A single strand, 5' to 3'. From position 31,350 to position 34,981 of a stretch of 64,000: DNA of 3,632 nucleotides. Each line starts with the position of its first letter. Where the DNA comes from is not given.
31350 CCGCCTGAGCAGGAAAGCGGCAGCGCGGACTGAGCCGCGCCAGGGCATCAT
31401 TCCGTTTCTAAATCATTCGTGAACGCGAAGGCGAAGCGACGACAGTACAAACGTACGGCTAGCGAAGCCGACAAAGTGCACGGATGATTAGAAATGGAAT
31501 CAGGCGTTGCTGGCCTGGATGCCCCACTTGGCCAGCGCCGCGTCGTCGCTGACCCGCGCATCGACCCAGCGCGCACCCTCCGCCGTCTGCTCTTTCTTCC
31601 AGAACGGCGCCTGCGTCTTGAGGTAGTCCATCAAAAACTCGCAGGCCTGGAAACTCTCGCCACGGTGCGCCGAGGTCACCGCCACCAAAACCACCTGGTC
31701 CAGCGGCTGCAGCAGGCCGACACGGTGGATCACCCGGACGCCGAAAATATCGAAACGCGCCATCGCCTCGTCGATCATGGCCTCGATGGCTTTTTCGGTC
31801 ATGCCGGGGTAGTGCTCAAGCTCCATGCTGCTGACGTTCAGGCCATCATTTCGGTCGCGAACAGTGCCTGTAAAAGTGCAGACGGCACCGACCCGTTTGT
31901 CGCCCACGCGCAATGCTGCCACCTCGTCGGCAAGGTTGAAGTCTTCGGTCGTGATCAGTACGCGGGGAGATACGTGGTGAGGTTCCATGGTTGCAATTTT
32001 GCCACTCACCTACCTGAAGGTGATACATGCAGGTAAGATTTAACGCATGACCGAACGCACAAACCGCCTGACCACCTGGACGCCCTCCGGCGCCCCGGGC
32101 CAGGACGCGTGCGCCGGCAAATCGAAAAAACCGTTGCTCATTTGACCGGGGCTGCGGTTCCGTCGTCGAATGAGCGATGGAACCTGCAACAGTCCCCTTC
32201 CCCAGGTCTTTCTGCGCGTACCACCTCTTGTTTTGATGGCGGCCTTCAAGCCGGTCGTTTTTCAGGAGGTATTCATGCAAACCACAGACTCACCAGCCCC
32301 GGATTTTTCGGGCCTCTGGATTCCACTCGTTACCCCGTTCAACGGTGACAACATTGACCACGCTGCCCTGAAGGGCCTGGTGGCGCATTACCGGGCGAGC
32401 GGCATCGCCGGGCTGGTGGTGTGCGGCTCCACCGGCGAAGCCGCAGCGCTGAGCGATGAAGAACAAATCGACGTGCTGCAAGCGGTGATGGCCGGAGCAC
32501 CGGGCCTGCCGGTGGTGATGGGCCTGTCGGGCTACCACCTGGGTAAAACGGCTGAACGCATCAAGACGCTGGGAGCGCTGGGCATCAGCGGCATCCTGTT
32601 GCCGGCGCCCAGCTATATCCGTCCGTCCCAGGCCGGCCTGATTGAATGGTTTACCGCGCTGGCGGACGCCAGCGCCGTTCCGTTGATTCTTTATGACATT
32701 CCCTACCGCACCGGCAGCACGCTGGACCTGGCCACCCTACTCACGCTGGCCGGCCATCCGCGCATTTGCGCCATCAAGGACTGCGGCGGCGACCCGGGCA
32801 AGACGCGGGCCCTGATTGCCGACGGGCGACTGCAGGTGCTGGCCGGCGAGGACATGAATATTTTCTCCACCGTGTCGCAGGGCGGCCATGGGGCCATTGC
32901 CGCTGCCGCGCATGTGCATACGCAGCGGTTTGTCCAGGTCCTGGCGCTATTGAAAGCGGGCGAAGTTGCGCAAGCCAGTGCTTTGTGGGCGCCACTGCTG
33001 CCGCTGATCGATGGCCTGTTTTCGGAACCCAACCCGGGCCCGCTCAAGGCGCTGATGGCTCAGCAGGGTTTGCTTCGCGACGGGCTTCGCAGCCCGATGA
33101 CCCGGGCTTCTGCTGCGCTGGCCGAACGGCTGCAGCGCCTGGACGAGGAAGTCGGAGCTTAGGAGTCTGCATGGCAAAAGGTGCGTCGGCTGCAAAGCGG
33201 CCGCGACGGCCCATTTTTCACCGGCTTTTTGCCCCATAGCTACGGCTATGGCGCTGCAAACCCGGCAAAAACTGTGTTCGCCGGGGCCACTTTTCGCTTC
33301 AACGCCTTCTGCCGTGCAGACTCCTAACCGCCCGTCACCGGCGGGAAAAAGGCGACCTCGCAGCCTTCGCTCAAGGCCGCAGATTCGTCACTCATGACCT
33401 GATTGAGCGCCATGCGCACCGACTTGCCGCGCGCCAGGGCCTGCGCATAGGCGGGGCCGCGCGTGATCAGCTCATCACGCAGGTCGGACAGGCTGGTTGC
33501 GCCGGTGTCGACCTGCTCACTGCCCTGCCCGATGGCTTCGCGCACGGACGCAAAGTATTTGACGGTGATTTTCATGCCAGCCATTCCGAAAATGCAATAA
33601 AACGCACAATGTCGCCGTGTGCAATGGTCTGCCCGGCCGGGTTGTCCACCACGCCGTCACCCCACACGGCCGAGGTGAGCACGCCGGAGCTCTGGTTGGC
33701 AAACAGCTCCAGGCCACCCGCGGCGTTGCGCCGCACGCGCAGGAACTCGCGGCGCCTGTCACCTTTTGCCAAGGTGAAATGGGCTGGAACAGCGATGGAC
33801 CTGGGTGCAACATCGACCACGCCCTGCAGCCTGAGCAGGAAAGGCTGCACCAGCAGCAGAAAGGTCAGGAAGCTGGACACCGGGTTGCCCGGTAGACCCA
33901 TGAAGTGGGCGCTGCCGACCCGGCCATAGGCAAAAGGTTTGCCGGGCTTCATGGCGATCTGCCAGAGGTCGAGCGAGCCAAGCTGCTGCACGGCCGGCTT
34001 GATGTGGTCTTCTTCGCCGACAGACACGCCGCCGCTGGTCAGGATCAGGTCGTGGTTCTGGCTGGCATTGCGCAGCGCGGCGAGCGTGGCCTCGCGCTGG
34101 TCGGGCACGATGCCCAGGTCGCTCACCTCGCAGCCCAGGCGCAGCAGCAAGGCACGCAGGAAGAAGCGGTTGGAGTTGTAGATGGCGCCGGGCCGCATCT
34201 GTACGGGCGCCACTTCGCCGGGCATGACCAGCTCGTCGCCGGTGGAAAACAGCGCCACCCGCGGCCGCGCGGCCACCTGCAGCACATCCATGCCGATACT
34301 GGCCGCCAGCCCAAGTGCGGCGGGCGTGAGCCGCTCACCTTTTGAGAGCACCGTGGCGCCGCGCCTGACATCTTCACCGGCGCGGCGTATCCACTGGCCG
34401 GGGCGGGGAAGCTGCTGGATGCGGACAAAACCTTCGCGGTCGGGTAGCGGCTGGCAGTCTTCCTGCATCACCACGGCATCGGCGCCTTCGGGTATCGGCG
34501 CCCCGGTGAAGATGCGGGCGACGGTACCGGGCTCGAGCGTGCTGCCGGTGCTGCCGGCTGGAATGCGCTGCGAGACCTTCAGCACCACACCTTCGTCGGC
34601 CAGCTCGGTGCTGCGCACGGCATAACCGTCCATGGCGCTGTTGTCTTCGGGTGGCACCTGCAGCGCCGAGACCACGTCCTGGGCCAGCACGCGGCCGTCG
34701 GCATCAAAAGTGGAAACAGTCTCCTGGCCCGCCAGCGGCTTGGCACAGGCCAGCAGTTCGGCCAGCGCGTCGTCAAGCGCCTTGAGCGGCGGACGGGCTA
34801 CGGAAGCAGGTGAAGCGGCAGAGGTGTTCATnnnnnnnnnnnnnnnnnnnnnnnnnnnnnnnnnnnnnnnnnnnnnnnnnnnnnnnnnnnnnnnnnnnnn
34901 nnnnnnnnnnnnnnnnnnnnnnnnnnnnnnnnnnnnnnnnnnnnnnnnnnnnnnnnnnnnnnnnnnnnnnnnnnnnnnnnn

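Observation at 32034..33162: Candidate lysine-sensing leader-peptide attenuator upstream of a dapA paralog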

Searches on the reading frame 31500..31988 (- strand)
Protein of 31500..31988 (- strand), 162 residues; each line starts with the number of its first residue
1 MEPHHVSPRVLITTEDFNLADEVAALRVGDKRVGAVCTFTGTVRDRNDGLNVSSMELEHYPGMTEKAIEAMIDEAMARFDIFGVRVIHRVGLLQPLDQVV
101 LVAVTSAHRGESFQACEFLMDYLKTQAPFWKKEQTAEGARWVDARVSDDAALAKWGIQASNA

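Call 7: search_protein_families(library=ncbifam, proteins=[window:31500-31988:-])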
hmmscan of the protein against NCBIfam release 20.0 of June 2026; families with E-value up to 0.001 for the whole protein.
window:31500-31988:- (162 aa): 2 families
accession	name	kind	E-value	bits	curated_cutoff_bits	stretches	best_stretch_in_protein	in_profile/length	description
NF007959.0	PRK10678.1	equivalog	1.8e-52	176.9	175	1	9-155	5-150/150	molybdopterin synthase catalytic subunit MoaE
NF011061.0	PRK14493.1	equivalog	9e-27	94.3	215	1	31-145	157-273/274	molybdopterin synthase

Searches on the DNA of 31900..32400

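Call 4: search_rna_families(source=window, start=31900, end=32400, threshold=evalue, max_evalue=10)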
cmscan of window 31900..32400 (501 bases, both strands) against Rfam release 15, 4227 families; matches with E-value up to 10: 2.
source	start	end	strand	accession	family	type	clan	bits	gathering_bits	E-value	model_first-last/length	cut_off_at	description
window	32120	32185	-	RF02473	GlsR4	Gene; snRNA; snoRNA; CD-box;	-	15.1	70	2.2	1-61/61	no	Small nucleolar RNA GlsR4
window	32251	32331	-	RF02151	MIMT1_1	Gene; lncRNA;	-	11.9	45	9.9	1-88/88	no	MER1 repeat containing imprinted transcript 1 conserved region 1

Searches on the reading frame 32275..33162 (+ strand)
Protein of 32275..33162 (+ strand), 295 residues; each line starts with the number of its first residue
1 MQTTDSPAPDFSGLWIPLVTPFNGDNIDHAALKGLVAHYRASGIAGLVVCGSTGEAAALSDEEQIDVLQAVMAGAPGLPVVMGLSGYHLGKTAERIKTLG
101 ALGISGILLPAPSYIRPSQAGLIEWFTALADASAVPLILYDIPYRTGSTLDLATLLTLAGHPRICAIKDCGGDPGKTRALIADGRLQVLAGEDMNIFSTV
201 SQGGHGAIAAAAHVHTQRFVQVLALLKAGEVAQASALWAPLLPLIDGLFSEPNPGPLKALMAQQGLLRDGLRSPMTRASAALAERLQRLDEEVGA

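Call 7: search_protein_families(library=ncbifam, proteins=[window:32275-33162:+])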
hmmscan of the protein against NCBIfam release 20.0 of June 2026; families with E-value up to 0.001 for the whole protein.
window:32275-33162:+ (295 aa): 7 families
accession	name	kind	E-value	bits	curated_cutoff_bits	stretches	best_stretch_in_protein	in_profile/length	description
TIGR00674.1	dapA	equivalog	1.9e-64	217.3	206.15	1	18-287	6-280/286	4-hydroxy-tetrahydrodipicolinate synthase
TIGR02313.1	HpaI-NOT-DapA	exception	3.5e-37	127.8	396.7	1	13-294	3-290/294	2,4-dihydroxyhept-2-ene-1,7-dioic acid aldolase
NF003164.0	PRK04147.1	equivalog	2.3e-26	92.8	281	1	10-292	3-289/294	N-acetylneuraminate lyase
TIGR00683.1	nanA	equivalog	1.4e-23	83.7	382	1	13-284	3-280/293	N-acetylneuraminate lyase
NF040954.1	Arch_KDGaldase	equivalog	3.9e-20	72.4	390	1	16-237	5-224/288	bifunctional 2-dehydro-3-deoxy-phosphogluconate/2-dehydro-3-deoxy-6-phosphogalactonate aldolase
NF002958.0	PRK03620.1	subfamily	1e-17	63.9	278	1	18-181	18-179/307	5-dehydro-4-deoxyglucarate dehydratase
TIGR03249.1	KdgD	equivalog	1.1e-13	50.9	373.95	1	18-174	16-171/299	5-dehydro-4-deoxyglucarate dehydratase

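Call 10: find_homologous_proteins(query=window:32275-33162:+, max_evalue=1e-40)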
Query window:32275-33162:+ (295 aa): 3817 proteins with E <= 1e-40 among 8000 candidates; the best 120 are listed.
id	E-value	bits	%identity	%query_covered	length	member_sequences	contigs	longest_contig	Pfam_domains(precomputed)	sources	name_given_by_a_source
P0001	2.4e-176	603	94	100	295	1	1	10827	PF00701.29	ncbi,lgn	-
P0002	1.7e-173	594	92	100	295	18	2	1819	PF00701.29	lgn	-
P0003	1.9e-168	578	90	100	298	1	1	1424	PF00701.29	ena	-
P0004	8.2e-168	575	89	100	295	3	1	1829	PF00701.29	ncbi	-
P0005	7.8e-164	562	87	100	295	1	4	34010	PF00701.29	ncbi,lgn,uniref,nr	ncbi:MAG: 4-hydroxy-tetrahydrodipicolinate synthase [Polaromonas sp.]|uniref:4-hydroxy-tetrahydrodip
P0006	1.9e-161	555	87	100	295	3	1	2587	PF00701.29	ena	-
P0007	2.5e-160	551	88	97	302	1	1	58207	PF00701.29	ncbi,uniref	ncbi:4-hydroxy-tetrahydrodipicolinate synthase [Polaromonas sp.]|uniref:4-hydroxy-tetrahydrodipicoli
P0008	2.4e-159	548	86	99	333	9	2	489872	PF00701.29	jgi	jgi:4-hydroxy-tetrahydrodipicolinate synthase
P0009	6.3e-155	533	85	98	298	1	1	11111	PF00701.29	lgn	-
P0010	1.3e-151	522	82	100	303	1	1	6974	PF00701.29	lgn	-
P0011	1.7e-149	515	80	98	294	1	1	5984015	PF00701.29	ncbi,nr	ncbi:4-hydroxy-tetrahydrodipicolinate synthase [Polaromonas sp. P2-4]|nr:4-hydroxy-tetrahydrodipicol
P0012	1.5e-148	512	79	99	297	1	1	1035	PF00701.29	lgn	-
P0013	2.1e-148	512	80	99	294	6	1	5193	PF00701.29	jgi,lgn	jgi:4-hydroxy-tetrahydrodipicolinate synthase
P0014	5.8e-148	510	80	98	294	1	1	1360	PF00701.29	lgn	-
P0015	6.0e-148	510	79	99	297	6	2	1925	PF00701.29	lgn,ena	-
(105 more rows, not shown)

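Call 14: find_related_loci(query=A1, collection=genome_contigs, flank=3000)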
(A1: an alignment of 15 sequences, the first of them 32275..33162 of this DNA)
Query A1 (295 aa) in genome_contigs; peptide patterns used: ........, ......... (x = any residue, [..] = any of these).
600 stretches matched a pattern (row limit reached: there are more); 595 encode a relative of the query (tblastn E <= 1e-3); the best 80 are kept; 80 distinct loci.
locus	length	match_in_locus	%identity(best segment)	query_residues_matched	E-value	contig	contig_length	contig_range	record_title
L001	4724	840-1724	94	1-295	7e-168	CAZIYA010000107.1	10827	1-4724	MAG TPA_asm: uncultured Polaromonas sp. isolate SRP136066_co1_73 genome assembly, contig: NODE_7947_length_10827_cov_5.7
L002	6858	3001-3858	88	10-295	1e-149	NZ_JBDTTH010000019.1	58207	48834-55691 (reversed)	MAG: Polaromonas sp. isolate cluster3_bin.291 NODE_1204_length_58207_cov_19.936683, whole genome shotgun sequence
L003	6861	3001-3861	85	9-295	2e-145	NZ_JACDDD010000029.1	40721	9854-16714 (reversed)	MAG: Polaromonas sp. isolate MGR_bin325 SD2899_NODE_240_length_40721_cov_1.555131, whole genome shotgun sequence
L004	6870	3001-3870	80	1-290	2e-145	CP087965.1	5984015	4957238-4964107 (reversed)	Polaromonas sp. P2-4 chromosome, complete genome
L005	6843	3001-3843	78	10-290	2e-139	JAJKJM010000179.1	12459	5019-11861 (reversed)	MAG: Polaromonas sp. isolate b69_HoplandSoilSeptJan k101_629889, whole genome shotgun sequence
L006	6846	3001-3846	79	9-290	4e-139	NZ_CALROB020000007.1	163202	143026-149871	MAG: Polaromonas sp. YR568 isolate JJ-K1D3-5-3-m1-bin264 JJ-K1D3-5-C51, whole genome shotgun sequence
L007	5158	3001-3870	76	1-290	7e-140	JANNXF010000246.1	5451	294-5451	MAG: Polaromonas sp. isolate VAR_34_metabat_240 VAR_34_k141_1398289, whole genome shotgun sequence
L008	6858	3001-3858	78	5-290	3e-138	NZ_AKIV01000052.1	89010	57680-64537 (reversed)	Polaromonas sp. CF318 PMI15_contig_100.100, whole genome shotgun sequence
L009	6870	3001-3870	76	1-290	2e-134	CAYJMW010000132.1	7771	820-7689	MAG TPA_asm: uncultured Polaromonas sp. isolate ERP124720_co1_18 genome assembly, contig: NODE_10550_length_7771_cov_33.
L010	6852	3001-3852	75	10-293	3e-134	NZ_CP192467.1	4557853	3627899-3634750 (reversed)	Polaromonas aquatica strain 36b22 chromosome, complete genome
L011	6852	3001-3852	72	10-293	2e-132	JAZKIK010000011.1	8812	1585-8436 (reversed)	MAG: Pseudomonadota bacterium isolate ADI_DC_SW_02_SPN_11032020-bin027_1 DCSW02SPN_B027_1_000000000011, whole genome sho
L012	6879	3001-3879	77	1-290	3e-141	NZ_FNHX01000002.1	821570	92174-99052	Polaromonas sp. JS666 strain JS666 UNC47MFTsu3.1, whole genome shotgun sequence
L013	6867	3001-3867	67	2-290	5e-123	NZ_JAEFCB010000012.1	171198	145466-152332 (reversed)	Variovorax sp. IB41 NODE_12_length_171198_cov_59.884886, whole genome shotgun sequence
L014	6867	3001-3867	66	2-290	6e-121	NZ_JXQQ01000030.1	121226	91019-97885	Variovorax paradoxus strain MEDvA23 contig_30, whole genome shotgun sequence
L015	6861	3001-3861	64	3-289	1e-120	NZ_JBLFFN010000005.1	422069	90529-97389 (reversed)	Variovorax sp. DT-64 NODE_5_length_422069_cov_202.399650, whole genome shotgun sequence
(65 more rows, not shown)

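Call 47: search_solved_structures(query=window:32275-33162:+, max_evalue=1e-20, show_alignments=1)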
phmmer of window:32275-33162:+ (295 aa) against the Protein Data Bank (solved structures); distinct sequences matched with E-value up to 1e-20: 76 (the best 60 are shown).
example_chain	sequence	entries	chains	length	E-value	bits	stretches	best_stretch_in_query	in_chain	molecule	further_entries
2pur_A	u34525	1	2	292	1.8e-39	139.4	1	11-279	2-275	Dihydrodipicolinate synthase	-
2ojp_A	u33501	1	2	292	3.3e-39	138.5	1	11-279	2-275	Dihydrodipicolinate synthase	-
1dhp_A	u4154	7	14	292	4.7e-39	138.1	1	11-279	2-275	DIHYDRODIPICOLINATE SYNTHASE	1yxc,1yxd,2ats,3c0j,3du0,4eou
3g0s_A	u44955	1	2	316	1.1e-38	136.9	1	11-277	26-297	Dihydrodipicolinate synthase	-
7jz7_A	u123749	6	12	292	1.2e-38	136.7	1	11-279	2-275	4-hydroxy-tetrahydrodipicolinate synthase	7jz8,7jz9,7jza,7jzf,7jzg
3i7q_A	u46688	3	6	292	1.2e-38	136.7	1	11-279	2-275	Dihydrodipicolinate synthase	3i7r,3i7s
1s5t_A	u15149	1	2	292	1.2e-38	136.7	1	11-279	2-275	Dihydrodipicolinate synthase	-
1s5v_A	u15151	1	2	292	1.7e-38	136.2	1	11-279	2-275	Dihydrodipicolinate synthase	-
7jzb_A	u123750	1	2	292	1.7e-38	136.2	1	11-279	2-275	4-hydroxy-tetrahydrodipicolinate synthase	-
7jzc_A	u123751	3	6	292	1.7e-38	136.2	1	11-279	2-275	4-hydroxy-tetrahydrodipicolinate synthase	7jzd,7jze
1s5w_A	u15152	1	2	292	1.7e-38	136.2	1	11-279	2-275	Dihydrodipicolinate synthase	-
3den_A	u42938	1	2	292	2.3e-38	135.8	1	11-279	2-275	Dihydrodipicolinate synthase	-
2a6l_A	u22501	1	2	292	2.3e-38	135.8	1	11-279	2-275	Dihydrodipicolinate synthase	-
5t26_A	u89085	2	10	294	2.5e-38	135.7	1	11-279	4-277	4-hydroxy-tetrahydrodipicolinate synthase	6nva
5t25_A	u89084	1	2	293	2.6e-38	135.6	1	11-279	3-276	4-hydroxy-tetrahydrodipicolinate synthase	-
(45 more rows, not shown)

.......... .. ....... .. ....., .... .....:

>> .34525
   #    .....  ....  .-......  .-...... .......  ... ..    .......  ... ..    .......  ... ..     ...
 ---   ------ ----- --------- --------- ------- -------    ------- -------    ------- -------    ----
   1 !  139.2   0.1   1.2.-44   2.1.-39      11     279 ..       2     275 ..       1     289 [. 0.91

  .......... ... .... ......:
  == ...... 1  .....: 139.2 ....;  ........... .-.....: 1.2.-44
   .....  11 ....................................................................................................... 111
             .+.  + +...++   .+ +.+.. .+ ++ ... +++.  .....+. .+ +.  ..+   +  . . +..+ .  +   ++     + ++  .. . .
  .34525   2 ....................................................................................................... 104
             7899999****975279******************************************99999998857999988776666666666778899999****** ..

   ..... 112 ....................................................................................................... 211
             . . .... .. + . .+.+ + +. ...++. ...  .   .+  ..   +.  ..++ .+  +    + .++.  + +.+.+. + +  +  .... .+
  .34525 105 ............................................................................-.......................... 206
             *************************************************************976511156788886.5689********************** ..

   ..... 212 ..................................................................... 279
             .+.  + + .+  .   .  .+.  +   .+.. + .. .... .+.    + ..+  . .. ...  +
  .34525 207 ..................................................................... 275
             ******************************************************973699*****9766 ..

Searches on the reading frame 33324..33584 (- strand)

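Call 7: search_protein_families(library=ncbifam, proteins=[window:33324-33584:-])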
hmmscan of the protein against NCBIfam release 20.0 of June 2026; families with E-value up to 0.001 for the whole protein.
window:33324-33584:- (86 aa): 4 families
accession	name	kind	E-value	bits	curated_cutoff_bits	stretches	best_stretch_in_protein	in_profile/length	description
TIGR01682.1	moaD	equivalog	2.7e-20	73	66.15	1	6-86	1-80/80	molybdopterin converting factor subunit 1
NF008347.0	PRK11130.1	equivalog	4.9e-17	62.3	94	1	6-86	2-81/81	molybdopterin synthase sulfur carrier subunit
TIGR01687.1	moaD_arch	subfamily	3.2e-12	46.8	49.5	1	6-86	1-88/88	MoaD family protein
NF041918.1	SAMP1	equivalog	7.4e-08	32.8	60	1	7-86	2-91/91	ubiquitin-like small modifier protein 1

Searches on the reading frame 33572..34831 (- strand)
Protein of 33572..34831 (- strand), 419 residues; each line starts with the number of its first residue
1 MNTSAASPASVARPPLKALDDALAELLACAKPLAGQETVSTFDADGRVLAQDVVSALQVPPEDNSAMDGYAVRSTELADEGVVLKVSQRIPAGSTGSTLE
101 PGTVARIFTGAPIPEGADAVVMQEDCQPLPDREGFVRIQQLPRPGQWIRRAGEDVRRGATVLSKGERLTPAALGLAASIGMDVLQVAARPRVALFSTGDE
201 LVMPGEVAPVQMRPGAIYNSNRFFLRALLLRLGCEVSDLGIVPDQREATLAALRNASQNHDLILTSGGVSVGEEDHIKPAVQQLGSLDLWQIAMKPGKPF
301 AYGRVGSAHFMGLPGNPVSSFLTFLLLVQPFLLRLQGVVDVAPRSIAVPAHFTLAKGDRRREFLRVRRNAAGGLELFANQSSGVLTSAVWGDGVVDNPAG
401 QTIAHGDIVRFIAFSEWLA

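Call 7: search_protein_families(library=ncbifam, proteins=[window:33572-34831:-])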
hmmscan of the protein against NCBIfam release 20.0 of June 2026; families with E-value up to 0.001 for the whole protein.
window:33572-34831:- (419 aa): 11 families
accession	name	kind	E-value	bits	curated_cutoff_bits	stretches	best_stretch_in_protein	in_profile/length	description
NF007960.1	PRK10680.1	equivalog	9e-118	393.5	440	1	19-412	3-399/401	molybdopterin molybdotransferase MoeA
NF011060.0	PRK14491.1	equivalog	4.5e-111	372.2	532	1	15-416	198-596/598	bifunctional molybdopterin-guanine dinucleotide biosynthesis adaptor protein MobB/molybdopterin molybdotransferase MoeA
NF011068.0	PRK14498.1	equivalog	2e-90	303.7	534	1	19-410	12-406/647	molybdopterin biosynthesis protein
NF050098.1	MoeA_actino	exception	8e-88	294.9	560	1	36-369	19-351/400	molybdopterin molybdotransferase MoeA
NF045515.2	Glp_gephyrin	equivalog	8.8e-86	288.2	475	1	18-370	2-353/403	molybdotransferase-like divisome protein Glp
NF011067.0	PRK14497.1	equivalog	4.3e-55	187.3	536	1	16-361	10-348/546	putative molybdopterin biosynthesis protein MoeA/unknown domain fusion protein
TIGR00177.1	molyb_syn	domain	1.3e-28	99.8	85.35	1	190-330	2-148/148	molybdenum cofactor synthesis domain-containing protein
NF001813.0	PRK00549.1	equivalog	6e-06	25.5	379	1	215-275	15-75/414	competence/damage-inducible protein A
NF002947.1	PRK03604.1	equivalog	1.1e-05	24.8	285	1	225-289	170-235/301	bifunctional molybdenum cofactor biosynthesis protein MoaC/MoaB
NF002291.0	PRK01215.1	equivalog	0.00051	19.2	293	1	215-277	18-80/264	nicotinamide mononucleotide deamidase-related protein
TIGR00200.1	cinA_nterm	subfamily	0.00058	18.7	243.15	1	215-276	16-77/414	CinA family nicotinamide mononucleotide deamidase-related protein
